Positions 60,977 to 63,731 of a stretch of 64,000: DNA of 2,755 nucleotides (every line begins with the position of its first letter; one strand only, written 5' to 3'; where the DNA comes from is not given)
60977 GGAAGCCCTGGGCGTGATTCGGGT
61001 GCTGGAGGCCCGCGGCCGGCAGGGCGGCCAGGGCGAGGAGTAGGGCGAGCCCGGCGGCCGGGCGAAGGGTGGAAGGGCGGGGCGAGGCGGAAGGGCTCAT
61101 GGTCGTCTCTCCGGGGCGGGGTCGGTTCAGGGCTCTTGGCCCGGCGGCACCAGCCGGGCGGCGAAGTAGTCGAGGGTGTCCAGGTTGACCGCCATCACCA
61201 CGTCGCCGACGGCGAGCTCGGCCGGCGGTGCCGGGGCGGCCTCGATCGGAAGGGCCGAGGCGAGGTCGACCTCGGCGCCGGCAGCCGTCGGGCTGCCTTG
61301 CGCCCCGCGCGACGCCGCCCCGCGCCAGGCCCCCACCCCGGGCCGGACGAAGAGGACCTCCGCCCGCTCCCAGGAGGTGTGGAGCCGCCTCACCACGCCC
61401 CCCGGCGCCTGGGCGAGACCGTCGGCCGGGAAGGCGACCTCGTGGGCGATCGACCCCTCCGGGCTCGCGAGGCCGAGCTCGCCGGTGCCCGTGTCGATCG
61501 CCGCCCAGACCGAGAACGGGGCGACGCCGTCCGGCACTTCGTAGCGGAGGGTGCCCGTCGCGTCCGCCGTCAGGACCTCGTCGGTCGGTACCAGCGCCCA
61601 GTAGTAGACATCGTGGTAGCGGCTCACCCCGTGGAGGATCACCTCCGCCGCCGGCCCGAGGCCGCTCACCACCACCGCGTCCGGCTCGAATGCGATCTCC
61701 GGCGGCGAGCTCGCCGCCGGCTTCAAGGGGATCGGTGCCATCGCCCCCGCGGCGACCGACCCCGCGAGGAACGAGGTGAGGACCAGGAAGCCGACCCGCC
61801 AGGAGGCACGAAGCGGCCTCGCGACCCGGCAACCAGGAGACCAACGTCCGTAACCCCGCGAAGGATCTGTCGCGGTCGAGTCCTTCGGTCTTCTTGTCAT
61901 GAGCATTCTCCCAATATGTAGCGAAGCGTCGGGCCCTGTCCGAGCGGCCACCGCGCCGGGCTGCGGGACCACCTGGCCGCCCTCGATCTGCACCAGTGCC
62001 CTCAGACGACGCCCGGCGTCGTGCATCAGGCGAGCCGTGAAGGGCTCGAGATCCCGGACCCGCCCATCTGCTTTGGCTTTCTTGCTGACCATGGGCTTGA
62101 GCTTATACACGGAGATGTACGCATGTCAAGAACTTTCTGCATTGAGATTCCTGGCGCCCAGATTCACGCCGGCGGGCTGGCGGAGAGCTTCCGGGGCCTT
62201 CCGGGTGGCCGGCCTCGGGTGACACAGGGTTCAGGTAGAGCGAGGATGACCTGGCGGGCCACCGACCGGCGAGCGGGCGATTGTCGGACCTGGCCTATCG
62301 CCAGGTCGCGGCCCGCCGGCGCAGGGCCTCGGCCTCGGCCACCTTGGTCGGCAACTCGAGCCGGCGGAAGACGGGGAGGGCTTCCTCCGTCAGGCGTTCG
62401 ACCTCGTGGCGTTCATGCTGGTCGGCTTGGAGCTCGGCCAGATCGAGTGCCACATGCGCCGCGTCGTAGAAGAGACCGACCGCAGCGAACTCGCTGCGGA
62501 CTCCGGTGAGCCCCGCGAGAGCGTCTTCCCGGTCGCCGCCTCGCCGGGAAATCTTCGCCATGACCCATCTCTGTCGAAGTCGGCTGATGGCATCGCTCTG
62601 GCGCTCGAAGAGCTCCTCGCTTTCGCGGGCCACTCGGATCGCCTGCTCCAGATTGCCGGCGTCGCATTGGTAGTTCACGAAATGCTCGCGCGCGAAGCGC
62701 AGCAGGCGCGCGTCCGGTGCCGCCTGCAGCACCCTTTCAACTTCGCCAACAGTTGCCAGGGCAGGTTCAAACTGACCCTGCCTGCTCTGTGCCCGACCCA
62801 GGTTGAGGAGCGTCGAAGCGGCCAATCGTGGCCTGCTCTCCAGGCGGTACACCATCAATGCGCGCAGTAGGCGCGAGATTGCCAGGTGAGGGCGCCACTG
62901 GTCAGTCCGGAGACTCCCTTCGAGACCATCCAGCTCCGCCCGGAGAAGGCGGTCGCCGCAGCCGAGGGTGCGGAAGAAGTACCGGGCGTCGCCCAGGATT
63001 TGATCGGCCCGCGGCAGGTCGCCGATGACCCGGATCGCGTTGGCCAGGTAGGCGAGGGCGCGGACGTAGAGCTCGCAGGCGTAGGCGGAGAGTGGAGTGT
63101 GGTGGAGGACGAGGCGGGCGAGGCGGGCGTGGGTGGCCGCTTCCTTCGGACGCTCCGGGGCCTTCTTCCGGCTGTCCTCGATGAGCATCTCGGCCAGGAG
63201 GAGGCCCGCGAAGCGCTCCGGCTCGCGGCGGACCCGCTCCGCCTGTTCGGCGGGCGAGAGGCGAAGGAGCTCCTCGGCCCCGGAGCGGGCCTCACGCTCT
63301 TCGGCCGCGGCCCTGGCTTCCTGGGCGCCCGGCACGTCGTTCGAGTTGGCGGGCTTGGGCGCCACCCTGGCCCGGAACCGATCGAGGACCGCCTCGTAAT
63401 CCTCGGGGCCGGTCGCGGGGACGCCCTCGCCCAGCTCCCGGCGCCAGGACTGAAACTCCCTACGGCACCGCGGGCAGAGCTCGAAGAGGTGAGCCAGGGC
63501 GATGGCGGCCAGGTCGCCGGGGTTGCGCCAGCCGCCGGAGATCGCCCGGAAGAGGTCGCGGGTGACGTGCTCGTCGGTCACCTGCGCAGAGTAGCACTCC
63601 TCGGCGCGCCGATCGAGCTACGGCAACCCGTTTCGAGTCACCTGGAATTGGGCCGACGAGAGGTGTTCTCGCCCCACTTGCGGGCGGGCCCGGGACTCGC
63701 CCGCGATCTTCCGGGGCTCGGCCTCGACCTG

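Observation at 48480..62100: ~13.6-kb low-GC RHS polymorphic-toxin island: main rhs + immunity, orphan rhs tip + immunity, group II intron, and a third rhs fragment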

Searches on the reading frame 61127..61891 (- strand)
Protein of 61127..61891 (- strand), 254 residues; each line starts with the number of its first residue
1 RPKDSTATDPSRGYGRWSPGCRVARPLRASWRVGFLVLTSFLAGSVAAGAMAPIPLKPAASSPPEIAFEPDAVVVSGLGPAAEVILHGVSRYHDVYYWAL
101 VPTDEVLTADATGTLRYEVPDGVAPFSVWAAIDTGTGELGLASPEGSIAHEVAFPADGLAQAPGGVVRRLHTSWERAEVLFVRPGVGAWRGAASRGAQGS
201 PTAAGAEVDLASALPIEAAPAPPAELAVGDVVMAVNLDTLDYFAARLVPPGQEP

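Call 21: search_protein_families(library=ncbifam, proteins=[window:61127-61891:-], max_evalue=0.01)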
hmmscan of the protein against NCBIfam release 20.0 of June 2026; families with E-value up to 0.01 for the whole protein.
window:61127-61891:- (254 aa): 0 families

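Call 22: search_protein_families(library=pfam, proteins=[window:61127-61891:-], max_evalue=10)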
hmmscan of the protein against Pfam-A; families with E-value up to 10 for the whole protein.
window:61127-61891:- (254 aa): 0 families

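Call 54: search_protein_families(library=padloc, proteins=[window:61127-61891:-], max_evalue=0.01)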
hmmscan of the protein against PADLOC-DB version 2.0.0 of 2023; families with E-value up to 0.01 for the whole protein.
window:61127-61891:- (254 aa): 0 families

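Call 65: find_homologous_proteins(query=window:61127-61891:-, max_evalue=0.001)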
Query window:61127-61891:- (254 aa): 4 proteins with E <= 0.001 among 8000 candidates.
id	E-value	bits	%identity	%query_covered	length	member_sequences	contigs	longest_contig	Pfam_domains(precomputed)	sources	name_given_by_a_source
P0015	1.0e-124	433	100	80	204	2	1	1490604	-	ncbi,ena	-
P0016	1.2e-104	368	82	79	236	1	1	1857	-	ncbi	-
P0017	2.1e-85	305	71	79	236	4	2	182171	-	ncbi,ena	-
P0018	5.9e-49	185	59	61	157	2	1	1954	-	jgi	jgi:hypothetical protein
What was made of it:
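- The source contig is about 1.49 Mb (call 65).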

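Call 66: find_encoding_contigs(protein=P0015, flank=10000, max_places=3)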
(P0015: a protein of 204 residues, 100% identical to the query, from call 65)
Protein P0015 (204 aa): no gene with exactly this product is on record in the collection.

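Call 67: list_cluster_members(proteins=[P0015, P0016, P0017])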
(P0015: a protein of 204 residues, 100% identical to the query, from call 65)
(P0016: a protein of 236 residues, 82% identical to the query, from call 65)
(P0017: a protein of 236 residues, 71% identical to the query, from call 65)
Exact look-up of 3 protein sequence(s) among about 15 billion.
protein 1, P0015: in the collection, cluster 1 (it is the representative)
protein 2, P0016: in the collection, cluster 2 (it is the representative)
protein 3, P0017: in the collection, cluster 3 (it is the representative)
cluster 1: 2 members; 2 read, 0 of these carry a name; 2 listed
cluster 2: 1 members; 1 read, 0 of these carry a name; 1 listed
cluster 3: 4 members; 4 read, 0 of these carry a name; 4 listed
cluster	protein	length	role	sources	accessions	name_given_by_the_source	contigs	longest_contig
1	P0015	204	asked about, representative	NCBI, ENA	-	-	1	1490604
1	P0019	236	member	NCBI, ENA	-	-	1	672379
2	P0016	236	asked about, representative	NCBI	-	-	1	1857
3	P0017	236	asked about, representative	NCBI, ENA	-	-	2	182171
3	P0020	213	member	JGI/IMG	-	-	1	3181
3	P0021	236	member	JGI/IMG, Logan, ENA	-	-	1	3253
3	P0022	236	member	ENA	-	-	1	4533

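Call 68: find_encoding_contigs(protein=P0019, flank=10000, max_places=3)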
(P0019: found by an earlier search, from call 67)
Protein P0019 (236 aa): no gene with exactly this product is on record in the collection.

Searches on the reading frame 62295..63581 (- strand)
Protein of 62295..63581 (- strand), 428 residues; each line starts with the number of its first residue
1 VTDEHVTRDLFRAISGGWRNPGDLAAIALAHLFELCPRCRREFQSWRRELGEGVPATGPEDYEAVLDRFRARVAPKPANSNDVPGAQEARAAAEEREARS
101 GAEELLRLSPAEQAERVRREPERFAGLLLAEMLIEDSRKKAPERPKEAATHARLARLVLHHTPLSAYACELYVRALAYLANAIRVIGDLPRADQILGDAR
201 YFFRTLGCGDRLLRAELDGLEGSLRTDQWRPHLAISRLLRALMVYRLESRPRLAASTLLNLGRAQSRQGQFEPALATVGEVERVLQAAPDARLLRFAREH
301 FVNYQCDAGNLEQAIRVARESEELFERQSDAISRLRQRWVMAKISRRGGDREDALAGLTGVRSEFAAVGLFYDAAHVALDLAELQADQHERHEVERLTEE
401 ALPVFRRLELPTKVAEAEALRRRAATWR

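Call 6: search_protein_families(library=pfam, proteins=[window:62295-63581:-], max_evalue=0.01)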
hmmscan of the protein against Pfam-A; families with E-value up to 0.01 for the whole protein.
window:62295-63581:- (428 aa): 1 family
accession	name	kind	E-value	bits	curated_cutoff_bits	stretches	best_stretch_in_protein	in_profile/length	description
PF13424.12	TPR_12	-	9.9e-06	26.1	30.1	1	228-284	16-74/77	Tetratricopeptide repeat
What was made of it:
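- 62295..63581 (-): TPR protein (428 aa) whose N-terminus carries an H-x3-C-x2-C motif. It is the first gene of the conserved module. A further paralogue's 3' end lies at 63849-64000. Pfam TPR_12 (call 6).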

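Call 31: find_related_loci(query=window:62295-63581:-, collection=genome_contigs, flank=10000)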
Query window:62295-63581:- (428 aa) in genome_contigs; peptide patterns used: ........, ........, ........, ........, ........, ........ (x = any residue, [..] = any of these).
160 stretches matched a pattern; 2 encode a relative of the query (tblastn E <= 1e-3); 1 distinct loci.
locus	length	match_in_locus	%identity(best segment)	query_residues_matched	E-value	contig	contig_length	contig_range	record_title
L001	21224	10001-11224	70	1-408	1e-168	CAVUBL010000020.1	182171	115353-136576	MAG: uncultured Acidobacteriota bacterium isolate MFD05684.bin.1.267 genome assembly, contig: contig_75485, whole genome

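Call 54: search_protein_families(library=padloc, proteins=[window:62295-63581:-], max_evalue=0.01)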
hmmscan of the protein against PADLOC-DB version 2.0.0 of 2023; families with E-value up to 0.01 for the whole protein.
window:62295-63581:- (428 aa): 0 families
